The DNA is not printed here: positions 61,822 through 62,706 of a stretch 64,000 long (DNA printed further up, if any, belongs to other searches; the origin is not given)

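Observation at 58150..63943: Coherent secreted lipid-attacking gene set in an IS-scarred patch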

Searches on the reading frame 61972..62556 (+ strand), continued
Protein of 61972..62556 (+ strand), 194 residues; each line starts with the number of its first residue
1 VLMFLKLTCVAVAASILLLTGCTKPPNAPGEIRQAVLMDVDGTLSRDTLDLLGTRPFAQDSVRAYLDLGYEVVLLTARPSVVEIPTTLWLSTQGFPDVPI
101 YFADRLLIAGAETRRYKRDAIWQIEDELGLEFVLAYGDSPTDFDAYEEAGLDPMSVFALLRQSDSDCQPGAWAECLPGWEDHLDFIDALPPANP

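Call 49: search_protein_families(library=pfam, proteins=[L010:7966-9852:+, L012:7837-9822:+, L012:10616-12553:-, L026:11020-11934:+, L047:8670-9311:-, L028:9500-10504:+, L028:11669-12508:+], max_evalue=0.001)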
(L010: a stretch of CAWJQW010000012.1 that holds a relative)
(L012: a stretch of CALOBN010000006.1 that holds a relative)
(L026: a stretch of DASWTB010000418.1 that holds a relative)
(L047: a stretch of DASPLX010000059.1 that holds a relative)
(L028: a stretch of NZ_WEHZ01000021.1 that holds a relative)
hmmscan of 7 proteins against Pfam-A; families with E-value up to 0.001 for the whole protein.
L010:7966-9852:+ (628 aa): 1 family
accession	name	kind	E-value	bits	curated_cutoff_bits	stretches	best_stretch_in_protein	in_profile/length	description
PF13091.12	PLDc_2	-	9.9e-16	58.2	27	2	124-249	4-100/132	PLD-like domain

L012:7837-9822:+ (661 aa): 1 family
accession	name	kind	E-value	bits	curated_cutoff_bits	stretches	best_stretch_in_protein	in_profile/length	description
PF13091.12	PLDc_2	-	9e-16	58.4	27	2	157-282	4-100/132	PLD-like domain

L012:10616-12553:- (645 aa): 1 family
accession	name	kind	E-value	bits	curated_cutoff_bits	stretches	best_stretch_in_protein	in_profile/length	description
PF13091.12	PLDc_2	-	4.5e-15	56.1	27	2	141-266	4-100/132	PLD-like domain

L026:11020-11934:+ (304 aa): 7 families
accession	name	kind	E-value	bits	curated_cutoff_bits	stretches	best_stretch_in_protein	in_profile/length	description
PF12697.13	Abhydrolase_6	-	5.1e-21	76.8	26.3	1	34-289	1-212/217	Alpha/beta hydrolase family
PF12146.15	Hydrolase_4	-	2.3e-19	70.1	27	1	57-285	23-237/239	Serine aminopeptidase, S33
PF00561.26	Abhydrolase_1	-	2.1e-17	64.1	25.8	1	53-285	12-243/245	alpha/beta hydrolase fold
PF20408.4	Abhydrolase_11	-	1.5e-06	28.5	27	1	34-145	5-105/193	Alpha/beta hydrolase domain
PF12695.13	Abhydrolase_5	-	2.1e-05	24.8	27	1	112-156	54-97/164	Alpha/beta hydrolase family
PF06821.19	Ser_hydrolase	-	0.00038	20.9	22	1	112-181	53-125/172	Serine hydrolase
PF02129.25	Peptidase_S15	-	0.00062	20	23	0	20-281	7-261/262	X-Pro dipeptidyl-peptidase (S15 family)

L047:8670-9311:- (213 aa): 0 families

L028:9500-10504:+ (334 aa): 5 families
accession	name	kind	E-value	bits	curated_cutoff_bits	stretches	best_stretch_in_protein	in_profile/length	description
PF24694.1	LNS2_PITM1-3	-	2.3e-30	105.6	27.7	1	170-302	1-124/124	PITM 1-3, LNS2 domain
PF24695.1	PITM1-3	-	8.3e-20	71.3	27.7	1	69-162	1-98/98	PITM 1-3, beta-sandwich domain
PF08235.19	LNS2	-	5.5e-09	36.2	32.3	1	164-304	44-199/226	LNS2 (Lipin/Ned1/Smp2)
PF25109.1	HAD_PNKP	-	0.00022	21.8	27.6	1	168-230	2-64/143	Polynucleotide kinase PNKP phosphatase domain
PF03767.20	Acid_phosphat_B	-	0.0003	20.8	27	0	195-285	119-209/230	HAD superfamily, subfamily IIIB (Acid phosphatase)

L028:11669-12508:+ (279 aa): 1 family
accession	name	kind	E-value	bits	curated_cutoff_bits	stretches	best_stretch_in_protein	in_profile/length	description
PF03280.19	Lipase_chap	-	3.2e-30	106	25.7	1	100-271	4-192/192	Proteobacterial lipase chaperone protein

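Call 57: find_related_loci(query=A1, collection=metagenome_contigs, flank=6000)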
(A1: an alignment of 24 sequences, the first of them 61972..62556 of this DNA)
Query A1 (194 aa) in metagenome_contigs; peptide patterns used: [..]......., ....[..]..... (x = any residue, [..] = any of these).
600 stretches matched a pattern (row limit reached: there are more); 13 encode a relative of the query (tblastn E <= 1e-3); 13 distinct loci.
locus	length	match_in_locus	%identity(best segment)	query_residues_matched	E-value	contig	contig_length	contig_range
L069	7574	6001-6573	34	1-192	3e-32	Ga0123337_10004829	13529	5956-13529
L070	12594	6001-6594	35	7-194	3e-32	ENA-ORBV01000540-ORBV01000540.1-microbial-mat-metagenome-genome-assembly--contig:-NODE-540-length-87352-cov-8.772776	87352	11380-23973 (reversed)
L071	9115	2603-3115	38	20-188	7e-32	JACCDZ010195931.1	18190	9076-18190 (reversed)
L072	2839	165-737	33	1-192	4e-31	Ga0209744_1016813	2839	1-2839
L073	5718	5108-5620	33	21-189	6e-30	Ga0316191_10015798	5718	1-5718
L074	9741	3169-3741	35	1-191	3e-28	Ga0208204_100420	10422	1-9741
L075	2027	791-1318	37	6-180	3e-27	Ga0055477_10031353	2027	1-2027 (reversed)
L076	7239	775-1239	37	33-189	4e-23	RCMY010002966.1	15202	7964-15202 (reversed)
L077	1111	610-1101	35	14-170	2e-23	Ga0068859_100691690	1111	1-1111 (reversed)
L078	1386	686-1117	36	34-159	3e-19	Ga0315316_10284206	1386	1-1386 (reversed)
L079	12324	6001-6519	29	36-192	1e-12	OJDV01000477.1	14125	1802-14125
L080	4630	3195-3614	29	35-159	7e-12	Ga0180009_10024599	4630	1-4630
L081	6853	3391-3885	27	36-177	5e-9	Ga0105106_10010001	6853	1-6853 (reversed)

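Call 59: list_cluster_members(proteins=[P0001, P0151, P0035, P0002])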
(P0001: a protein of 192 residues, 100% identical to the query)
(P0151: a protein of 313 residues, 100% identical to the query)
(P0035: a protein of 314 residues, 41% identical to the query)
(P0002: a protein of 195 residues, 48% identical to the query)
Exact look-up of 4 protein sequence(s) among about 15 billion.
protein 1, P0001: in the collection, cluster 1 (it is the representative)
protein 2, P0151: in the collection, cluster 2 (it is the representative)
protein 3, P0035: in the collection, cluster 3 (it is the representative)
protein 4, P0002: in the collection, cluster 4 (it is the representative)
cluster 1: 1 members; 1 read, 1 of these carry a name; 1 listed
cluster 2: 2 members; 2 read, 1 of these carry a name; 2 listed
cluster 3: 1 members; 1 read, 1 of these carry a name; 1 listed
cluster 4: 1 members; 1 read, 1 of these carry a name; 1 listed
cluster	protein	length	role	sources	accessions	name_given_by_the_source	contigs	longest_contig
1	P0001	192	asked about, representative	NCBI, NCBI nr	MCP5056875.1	MAG: hypothetical protein GY937_09145 [bacterium] | hypothetical protein [bacterium]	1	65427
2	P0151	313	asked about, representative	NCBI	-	-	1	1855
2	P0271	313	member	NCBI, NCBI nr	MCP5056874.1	MAG: triacylglycerol lipase [bacterium] | triacylglycerol lipase [bacterium]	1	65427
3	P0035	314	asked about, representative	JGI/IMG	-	hypothetical protein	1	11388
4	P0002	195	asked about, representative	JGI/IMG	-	hypothetical protein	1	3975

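Call 60: find_encoding_contigs(protein=P0035, flank=8000, max_places=2)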
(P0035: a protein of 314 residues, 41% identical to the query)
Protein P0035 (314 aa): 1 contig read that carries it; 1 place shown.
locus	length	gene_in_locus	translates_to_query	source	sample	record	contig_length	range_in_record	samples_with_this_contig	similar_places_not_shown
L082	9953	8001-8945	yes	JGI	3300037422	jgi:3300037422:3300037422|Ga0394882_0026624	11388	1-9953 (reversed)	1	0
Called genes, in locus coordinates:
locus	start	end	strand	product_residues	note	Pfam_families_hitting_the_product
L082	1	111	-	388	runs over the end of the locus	PF00578:AhpC-TSA, PF08534:Redoxin, PF00578:AhpC-TSA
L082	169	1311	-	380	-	PF00108:Thiolase_N, PF22691:Thiolase_C_1, PF02803:Thiolase_C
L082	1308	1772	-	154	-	PF01796:OB_ChsH2_C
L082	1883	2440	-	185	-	PF00226:DnaJ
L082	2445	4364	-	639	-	PF00012:HSP70, PF06723:MreB_Mbl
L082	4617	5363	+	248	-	PF20772:TACO1_YebC_N, PF01709:Transcrip_reg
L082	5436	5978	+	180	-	PF02075:RuvC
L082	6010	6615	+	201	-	PF01330:RuvA_N, PF21176:RecR_HhH (faint), PF14520:HHH_5, PF07499:RuvA_C (weak)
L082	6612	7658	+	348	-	PF05496:RuvB_N, PF00004:AAA, PF07728:AAA_5, PF17864:AAA_lid_4, PF05491:WHD_RuvB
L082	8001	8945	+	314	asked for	PF24694:LNS2_PITM1-3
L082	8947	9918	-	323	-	PF01839:FG-GAP (faint), PF13517:FG-GAP_3 (weak)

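Call 61: find_encoding_contigs(protein=P0002, flank=4000, max_places=2)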
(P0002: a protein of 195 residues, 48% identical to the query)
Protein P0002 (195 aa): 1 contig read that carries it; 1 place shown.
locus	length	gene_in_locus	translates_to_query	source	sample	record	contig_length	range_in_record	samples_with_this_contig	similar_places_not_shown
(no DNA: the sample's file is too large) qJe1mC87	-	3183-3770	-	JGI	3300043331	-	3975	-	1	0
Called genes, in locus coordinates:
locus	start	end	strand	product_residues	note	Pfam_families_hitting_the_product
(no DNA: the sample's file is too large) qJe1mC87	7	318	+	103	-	PF08241:Methyltransf_11 (weak), PF13489:Methyltransf_23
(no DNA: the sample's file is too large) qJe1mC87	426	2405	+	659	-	PF00479:G6PD_N, PF02781:G6PD_C, PF00027:cNMP_binding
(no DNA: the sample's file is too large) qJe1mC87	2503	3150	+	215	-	PF00440:TetR_N (weak), PF13305:TetR_C_33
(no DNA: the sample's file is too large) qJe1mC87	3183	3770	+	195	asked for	PF24694:LNS2_PITM1-3, PF03767:Acid_phosphat_B (weak)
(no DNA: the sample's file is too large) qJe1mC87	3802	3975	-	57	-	?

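Call 71: search_protein_families(library=ncbifam, proteins=[L028:9500-10504:+], max_evalue=1)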
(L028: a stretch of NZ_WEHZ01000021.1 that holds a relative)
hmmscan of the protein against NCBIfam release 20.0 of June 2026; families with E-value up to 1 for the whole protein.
L028:9500-10504:+ (334 aa): 1 family
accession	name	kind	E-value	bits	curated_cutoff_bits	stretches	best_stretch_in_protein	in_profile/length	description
TIGR01689.1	EcbF-BcbF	subfamily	0.095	12.7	162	1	170-240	4-68/126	capsule biosynthesis phosphatase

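Call 75: search_solved_structures(query=A1, max_evalue=10, show_alignments=3)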
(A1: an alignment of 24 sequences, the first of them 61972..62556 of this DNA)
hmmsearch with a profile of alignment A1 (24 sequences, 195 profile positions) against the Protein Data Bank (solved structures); distinct sequences matched with E-value up to 10: 60.
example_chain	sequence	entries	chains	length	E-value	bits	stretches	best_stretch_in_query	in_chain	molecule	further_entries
9jtz_A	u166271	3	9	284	3.2e-22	81.8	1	32-170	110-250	Membrane-associated phosphatidylinositol transfer protein 1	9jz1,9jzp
9d16_A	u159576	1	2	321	3.5e-10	42.6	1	34-166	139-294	Nuclear elongation and deformation protein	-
7lhk_A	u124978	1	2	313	3.7e-10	42.5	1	34-166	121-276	Nuclear elongation and deformation protein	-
6tzy_A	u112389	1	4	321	4e-10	42.4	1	34-166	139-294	Nuclear elongation and deformation protein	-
6tzz_A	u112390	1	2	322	4e-10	42.4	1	34-166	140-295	Nuclear elongation and deformation protein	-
9d13_A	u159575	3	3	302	5.1e-09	38.8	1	34-166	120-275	Nuclear elongation and deformation protein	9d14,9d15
5uj0_A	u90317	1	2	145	2.8e-06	29.8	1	35-154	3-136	Polynucleotide kinase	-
1ltq_A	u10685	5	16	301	7.8e-06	28.4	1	32-143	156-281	POLYNUCLEOTIDE KINASE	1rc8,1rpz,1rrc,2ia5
1xpj_A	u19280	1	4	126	1.2e-05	27.8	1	38-105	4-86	hypothetical protein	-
4xrp_A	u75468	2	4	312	2e-05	27.1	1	31-129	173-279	Pnkp1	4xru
4ap9_A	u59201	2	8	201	0.0003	23.2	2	45-83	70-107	PHOSPHOSERINE PHOSPHATASE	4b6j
1z5g_A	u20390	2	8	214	0.00048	22.6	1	55-155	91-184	AphA protein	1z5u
1z88_A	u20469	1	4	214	0.0022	20.4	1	55-155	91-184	AphA protein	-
2aut_A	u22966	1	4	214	0.0029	20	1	55-155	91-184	AphA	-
1ymq_A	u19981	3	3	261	0.0036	19.7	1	36-104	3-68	sugar-phosphate phosphatase BT4131 | Putative uncharacterized protein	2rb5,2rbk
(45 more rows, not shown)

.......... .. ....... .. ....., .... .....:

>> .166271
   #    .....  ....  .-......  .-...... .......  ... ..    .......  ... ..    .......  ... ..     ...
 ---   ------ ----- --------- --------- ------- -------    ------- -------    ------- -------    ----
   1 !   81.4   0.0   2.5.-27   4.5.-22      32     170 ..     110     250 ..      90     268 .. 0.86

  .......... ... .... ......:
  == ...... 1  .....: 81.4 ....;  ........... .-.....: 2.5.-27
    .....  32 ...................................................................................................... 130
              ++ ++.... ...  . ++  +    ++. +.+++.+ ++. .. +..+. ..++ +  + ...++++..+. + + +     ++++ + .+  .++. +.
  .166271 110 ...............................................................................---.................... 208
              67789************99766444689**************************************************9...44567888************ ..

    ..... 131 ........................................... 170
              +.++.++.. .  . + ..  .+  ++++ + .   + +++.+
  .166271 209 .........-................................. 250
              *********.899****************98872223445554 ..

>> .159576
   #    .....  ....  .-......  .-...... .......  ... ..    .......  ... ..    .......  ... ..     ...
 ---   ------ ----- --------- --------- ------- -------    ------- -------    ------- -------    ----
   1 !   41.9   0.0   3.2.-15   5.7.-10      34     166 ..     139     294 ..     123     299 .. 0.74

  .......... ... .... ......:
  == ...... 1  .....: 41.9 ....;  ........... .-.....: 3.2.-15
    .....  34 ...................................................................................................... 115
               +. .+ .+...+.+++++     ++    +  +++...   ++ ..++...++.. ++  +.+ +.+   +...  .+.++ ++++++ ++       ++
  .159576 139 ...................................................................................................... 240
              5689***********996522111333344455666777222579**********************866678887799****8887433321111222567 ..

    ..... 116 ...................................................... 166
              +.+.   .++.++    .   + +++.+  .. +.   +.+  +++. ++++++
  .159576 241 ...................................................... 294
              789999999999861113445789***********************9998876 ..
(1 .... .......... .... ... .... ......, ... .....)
